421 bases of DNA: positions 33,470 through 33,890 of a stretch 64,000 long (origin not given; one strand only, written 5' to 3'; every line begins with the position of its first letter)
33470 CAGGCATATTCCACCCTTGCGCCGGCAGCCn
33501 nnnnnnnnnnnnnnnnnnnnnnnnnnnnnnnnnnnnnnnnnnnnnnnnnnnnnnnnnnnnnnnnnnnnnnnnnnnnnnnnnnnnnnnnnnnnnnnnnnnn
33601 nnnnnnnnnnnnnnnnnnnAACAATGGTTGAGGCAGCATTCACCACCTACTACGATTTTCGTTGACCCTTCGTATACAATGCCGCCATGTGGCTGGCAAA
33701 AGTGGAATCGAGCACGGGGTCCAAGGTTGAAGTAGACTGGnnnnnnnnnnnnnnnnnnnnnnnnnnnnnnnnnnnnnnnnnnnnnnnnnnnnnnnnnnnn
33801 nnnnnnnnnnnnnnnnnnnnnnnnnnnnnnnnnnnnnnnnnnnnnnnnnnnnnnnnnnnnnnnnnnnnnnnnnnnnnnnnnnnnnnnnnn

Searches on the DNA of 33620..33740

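Call 68: search_rna_families(source=window, start=33620, end=33740, threshold=evalue, max_evalue=10)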
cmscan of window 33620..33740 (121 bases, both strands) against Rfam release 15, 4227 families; matches with E-value up to 10: 1.
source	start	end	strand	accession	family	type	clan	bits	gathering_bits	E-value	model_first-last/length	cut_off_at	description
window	33620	33634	+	RF01377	CRISPR-DR64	Gene; CRISPR;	CL00015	12.7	40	7.3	23-37/37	5'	CRISPR RNA direct repeat element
